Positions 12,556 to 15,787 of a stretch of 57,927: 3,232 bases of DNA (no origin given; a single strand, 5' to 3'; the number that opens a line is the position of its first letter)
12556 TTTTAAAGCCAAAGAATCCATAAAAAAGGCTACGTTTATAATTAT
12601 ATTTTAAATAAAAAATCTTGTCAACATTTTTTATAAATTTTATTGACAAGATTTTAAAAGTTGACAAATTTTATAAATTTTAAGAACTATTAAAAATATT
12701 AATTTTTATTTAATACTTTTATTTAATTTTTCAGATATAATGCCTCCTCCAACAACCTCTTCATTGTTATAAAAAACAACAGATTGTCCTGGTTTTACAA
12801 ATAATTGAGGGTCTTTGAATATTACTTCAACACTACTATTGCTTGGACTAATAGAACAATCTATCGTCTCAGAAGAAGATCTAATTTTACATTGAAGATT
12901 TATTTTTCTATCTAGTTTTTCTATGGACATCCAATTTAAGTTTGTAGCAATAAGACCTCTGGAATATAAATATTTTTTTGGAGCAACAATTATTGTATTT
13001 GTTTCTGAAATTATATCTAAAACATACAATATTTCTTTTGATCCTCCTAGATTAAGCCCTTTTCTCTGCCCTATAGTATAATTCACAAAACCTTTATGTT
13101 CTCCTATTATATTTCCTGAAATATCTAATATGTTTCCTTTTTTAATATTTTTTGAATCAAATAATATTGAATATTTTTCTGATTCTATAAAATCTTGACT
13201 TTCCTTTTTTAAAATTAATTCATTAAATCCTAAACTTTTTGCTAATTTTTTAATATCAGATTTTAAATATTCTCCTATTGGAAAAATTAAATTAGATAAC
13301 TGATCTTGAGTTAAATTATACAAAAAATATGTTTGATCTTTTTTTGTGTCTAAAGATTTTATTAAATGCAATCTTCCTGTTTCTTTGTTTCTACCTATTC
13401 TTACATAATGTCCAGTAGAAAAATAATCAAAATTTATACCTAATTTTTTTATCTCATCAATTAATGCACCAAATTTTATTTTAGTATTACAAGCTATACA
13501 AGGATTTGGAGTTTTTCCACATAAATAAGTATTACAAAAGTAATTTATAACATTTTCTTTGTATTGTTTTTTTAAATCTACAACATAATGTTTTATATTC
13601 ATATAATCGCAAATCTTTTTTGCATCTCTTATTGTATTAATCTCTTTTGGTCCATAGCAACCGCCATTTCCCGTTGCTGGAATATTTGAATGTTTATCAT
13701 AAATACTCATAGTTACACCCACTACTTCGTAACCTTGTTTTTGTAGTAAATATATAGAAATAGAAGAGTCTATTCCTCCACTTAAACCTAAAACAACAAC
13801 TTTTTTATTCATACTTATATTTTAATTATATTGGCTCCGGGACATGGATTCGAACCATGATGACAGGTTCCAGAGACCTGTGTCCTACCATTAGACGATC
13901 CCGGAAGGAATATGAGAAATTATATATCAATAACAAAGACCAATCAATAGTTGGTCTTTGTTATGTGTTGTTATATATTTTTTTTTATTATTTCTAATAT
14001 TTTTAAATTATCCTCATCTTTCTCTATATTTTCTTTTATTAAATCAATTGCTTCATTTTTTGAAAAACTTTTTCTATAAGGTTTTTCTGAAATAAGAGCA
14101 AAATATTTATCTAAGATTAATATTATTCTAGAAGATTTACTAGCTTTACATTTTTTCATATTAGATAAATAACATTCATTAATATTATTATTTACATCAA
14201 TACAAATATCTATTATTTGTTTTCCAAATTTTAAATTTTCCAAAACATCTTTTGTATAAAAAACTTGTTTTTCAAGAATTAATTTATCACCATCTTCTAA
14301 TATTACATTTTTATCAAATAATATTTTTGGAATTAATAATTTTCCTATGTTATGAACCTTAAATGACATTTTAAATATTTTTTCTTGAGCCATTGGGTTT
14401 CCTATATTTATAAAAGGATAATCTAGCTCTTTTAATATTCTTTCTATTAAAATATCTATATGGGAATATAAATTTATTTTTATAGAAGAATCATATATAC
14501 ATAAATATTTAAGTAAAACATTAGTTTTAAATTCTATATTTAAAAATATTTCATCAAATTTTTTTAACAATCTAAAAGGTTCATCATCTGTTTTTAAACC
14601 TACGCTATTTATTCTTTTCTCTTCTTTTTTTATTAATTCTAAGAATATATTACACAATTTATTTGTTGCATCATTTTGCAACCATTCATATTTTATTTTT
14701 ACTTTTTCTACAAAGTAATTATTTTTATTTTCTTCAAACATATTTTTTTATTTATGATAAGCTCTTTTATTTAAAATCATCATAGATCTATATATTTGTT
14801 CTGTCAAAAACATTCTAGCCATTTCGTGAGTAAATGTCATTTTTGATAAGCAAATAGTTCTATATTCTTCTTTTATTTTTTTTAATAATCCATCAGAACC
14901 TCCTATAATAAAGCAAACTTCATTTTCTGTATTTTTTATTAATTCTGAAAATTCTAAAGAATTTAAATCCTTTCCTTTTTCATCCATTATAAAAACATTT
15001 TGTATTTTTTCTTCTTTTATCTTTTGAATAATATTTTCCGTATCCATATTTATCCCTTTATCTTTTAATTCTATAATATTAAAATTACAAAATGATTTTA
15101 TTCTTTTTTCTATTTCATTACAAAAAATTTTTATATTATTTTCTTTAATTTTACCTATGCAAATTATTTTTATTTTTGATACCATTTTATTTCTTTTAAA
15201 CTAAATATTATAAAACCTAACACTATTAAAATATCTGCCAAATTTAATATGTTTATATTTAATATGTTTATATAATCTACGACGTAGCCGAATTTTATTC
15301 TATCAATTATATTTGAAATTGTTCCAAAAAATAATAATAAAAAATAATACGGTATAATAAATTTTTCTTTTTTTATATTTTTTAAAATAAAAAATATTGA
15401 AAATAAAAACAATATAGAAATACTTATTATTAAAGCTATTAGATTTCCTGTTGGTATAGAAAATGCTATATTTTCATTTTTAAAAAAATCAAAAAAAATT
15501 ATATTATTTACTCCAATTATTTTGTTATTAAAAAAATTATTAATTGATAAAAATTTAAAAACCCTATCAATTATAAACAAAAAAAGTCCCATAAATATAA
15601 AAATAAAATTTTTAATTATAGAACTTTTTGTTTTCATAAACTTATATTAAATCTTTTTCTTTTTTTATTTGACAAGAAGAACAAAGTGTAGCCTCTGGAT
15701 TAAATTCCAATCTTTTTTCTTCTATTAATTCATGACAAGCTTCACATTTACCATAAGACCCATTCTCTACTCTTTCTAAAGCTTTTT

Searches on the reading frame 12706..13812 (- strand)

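Call 58: search_protein_families(library=pfam, proteins=[window:12706-13812:-], max_evalue=0.001)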
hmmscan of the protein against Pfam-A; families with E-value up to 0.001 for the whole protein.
window:12706-13812:- (368 aa): 7 families
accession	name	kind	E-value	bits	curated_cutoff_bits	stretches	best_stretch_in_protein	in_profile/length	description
PF03054.22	tRNA_Me_trans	-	1.2e-64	218.1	20.6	1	6-207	3-196/202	tRNA methyl transferase HUP domain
PF20259.3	tRNA_Me_trans_M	-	1.7e-19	69.5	27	1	223-277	10-65/66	tRNA methyl transferase PRC-barrel domain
PF20258.4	tRNA_Me_trans_C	-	4.5e-19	69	20.6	1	284-359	1-77/77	Aminomethyltransferase beta-barrel domain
PF02540.23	NAD_synthase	-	7.5e-07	29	21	0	4-40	19-58/242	NAD synthase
PF06508.19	QueC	-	5.1e-06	26.6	22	0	7-42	3-38/210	Queuosine biosynthesis protein QueC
PF00764.25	Arginosuc_synth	-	1.8e-05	25.2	27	1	6-88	2-69/162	Arginosuccinate synthase N-terminal HUP domain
PF02568.20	ThiI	-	0.00011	22.3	20.5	1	4-42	5-42/197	Thiamine biosynthesis protein (ThiI)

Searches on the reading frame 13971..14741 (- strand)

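Call 26: search_protein_families(library=pfam, proteins=[window:13971-14741:-], max_evalue=0.001)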
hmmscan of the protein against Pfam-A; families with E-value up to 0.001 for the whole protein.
window:13971-14741:- (256 aa): 1 family
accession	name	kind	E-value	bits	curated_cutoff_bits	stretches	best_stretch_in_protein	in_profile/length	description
PF13487.12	HD_5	-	1.7e-07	31.6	27.2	1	125-238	42-161/170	HD domain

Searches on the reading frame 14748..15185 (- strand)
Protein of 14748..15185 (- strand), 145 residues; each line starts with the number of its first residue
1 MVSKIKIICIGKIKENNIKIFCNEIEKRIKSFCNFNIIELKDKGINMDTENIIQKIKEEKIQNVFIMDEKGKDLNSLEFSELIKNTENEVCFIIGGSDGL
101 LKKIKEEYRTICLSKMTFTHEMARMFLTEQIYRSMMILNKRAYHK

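Call 58: search_protein_families(library=pfam, proteins=[window:14748-15185:-], max_evalue=0.001)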
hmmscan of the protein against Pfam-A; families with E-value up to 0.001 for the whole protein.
window:14748-15185:- (145 aa): 1 family
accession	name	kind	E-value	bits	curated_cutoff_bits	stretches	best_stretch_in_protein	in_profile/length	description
PF02590.22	SPOUT_MTase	-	8.7e-39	133.4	27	1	4-144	2-154/154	Predicted SPOUT methyltransferase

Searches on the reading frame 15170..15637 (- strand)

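Call 58: search_protein_families(library=pfam, proteins=[window:15170-15637:-], max_evalue=0.001)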
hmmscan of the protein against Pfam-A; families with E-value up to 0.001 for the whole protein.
window:15170-15637:- (155 aa): 1 family
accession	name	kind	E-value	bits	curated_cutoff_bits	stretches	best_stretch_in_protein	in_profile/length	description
PF01252.23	Peptidase_A8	-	1.1e-16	61.8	25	1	18-148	3-139/142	Signal peptidase (SPase) II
